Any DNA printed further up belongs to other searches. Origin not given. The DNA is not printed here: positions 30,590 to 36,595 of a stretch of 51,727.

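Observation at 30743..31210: Shared C-terminal ~55-80-aa module ending in [FY][FY]R on five unrelated secreted giants (tandem here): candidate sorting or anchoring signal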

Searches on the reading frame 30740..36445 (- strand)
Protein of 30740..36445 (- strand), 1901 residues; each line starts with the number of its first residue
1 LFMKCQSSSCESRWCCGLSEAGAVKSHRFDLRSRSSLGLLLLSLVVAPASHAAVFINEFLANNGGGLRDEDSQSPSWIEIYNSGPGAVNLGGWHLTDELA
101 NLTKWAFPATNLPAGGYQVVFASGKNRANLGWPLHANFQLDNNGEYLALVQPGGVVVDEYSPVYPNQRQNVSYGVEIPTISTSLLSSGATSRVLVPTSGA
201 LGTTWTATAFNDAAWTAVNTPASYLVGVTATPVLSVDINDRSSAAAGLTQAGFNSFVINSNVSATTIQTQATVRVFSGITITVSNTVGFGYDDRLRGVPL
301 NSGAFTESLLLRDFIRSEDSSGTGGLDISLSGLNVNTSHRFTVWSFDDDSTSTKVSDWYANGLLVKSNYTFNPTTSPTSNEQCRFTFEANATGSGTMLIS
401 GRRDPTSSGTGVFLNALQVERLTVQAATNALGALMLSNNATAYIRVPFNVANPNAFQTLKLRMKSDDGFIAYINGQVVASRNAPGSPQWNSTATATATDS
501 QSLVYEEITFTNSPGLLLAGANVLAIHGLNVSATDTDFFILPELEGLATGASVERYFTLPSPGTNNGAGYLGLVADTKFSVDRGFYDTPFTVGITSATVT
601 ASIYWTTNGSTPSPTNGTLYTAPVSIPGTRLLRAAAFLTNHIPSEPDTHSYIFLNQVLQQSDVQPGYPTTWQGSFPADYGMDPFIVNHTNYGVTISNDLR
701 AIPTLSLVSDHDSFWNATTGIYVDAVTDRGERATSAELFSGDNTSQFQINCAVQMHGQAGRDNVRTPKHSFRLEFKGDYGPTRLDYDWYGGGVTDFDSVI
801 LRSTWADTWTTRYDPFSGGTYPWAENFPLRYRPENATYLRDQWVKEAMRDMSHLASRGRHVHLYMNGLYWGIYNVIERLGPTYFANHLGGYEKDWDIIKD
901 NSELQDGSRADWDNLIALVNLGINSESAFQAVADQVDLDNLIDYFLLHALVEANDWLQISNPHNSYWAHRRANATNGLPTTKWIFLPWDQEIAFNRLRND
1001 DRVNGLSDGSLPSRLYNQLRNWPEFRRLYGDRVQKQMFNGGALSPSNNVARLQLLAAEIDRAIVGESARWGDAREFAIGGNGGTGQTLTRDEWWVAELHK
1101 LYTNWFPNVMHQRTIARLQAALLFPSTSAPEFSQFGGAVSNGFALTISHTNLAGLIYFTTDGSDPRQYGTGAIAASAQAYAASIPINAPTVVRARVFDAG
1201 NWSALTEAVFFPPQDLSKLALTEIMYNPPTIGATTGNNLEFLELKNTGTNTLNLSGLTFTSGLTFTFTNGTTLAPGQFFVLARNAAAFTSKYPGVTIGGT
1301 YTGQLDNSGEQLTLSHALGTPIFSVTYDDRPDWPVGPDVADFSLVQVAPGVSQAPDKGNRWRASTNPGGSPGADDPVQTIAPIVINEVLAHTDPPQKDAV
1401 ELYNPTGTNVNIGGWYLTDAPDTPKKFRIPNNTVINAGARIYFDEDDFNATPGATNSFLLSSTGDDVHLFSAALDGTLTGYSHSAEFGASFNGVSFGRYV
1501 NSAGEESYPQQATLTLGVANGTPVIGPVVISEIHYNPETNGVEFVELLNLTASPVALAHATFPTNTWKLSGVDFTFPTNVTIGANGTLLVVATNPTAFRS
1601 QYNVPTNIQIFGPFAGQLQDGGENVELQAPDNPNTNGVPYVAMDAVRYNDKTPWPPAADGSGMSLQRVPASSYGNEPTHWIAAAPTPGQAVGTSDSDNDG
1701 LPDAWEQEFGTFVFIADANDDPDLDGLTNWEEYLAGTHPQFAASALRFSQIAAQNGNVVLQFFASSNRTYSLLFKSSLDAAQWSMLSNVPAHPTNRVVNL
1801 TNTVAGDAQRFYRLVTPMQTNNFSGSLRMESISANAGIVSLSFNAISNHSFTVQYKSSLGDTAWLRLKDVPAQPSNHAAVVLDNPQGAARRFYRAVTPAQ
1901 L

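Call 8: search_protein_families(library=pfam, proteins=[window:30740-36445:-], max_evalue=0.1)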
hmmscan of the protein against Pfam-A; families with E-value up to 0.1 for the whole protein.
window:30740-36445:- (1901 aa): 5 families
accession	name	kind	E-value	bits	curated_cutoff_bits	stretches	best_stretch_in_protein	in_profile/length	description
PF00932.25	LTD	-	1.4e-57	193.2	34.3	4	49-161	3-106/109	Lamin Tail Domain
PF08757.17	CotH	-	1.4e-24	87.7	23.8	1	754-1074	2-299/322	CotH kinase protein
PF13290.12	CHB_HEX_C_1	-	6.4e-20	71.3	22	2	583-640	3-59/67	Chitobiase/beta-hexosaminidase C-terminal domain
PF13287.12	Fn3_assoc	-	4.4e-15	56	23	2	593-646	2-54/59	Fn3 associated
PF18884.5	TSP3_bac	-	0.0081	16.4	25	0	1695-1706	1-12/22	Bacterial TSP3 repeat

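Call 9: search_protein_families(library=ncbifam, proteins=[window:30740-36445:-], max_evalue=0.1)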
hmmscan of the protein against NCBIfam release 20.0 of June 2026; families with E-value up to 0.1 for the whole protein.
window:30740-36445:- (1901 aa): 1 family
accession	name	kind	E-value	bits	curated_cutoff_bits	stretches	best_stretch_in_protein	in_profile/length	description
NF042425.1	Amuc_1099_fam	equivalog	0.066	12.8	50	0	1719-1742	127-150/321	Amuc_1099 family pilus-like system protein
